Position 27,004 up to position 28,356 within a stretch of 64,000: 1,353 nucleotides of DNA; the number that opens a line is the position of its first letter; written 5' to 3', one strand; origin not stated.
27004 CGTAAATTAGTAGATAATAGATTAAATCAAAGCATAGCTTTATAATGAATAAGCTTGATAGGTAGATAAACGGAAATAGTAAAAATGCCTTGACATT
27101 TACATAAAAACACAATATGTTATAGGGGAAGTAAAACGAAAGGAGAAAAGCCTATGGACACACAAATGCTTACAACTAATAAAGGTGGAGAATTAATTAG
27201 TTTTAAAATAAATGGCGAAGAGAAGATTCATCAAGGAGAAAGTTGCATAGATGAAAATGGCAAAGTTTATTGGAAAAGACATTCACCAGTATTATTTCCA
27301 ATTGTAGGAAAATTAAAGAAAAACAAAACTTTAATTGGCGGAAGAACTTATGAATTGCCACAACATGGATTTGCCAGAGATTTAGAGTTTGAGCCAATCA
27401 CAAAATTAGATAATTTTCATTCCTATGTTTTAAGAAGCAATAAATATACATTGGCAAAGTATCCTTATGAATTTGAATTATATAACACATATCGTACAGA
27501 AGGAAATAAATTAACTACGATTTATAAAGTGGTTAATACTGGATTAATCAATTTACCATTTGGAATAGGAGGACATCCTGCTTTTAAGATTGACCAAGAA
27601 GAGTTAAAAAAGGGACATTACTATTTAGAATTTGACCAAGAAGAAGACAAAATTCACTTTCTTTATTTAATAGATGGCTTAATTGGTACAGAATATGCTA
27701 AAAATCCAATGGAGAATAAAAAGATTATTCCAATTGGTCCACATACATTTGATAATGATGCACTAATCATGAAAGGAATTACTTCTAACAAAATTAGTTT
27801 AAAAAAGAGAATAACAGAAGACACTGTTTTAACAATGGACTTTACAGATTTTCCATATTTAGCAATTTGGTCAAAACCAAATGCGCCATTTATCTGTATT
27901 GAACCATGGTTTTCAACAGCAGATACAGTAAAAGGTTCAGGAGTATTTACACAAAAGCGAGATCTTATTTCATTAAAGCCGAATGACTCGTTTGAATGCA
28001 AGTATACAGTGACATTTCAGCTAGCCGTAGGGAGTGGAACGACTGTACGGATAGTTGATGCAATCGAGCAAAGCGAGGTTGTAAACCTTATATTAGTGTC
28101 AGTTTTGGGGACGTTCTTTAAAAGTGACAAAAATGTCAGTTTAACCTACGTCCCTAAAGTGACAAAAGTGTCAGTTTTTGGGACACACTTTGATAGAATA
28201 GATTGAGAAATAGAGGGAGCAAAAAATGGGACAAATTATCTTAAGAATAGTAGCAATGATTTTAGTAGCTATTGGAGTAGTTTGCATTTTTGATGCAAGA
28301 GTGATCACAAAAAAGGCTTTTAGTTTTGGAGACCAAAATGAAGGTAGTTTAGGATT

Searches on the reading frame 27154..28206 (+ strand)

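Call 51: search_protein_families(library=pfam, proteins=[window:27154-28206:+], max_evalue=0.001)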
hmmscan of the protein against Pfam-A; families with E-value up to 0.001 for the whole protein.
window:27154-28206:+ (350 aa): 1 family
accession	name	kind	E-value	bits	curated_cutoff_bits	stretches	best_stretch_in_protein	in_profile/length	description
PF01263.26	Aldose_epim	-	3.7e-16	59.8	27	1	7-257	15-282/299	Aldose 1-epimerase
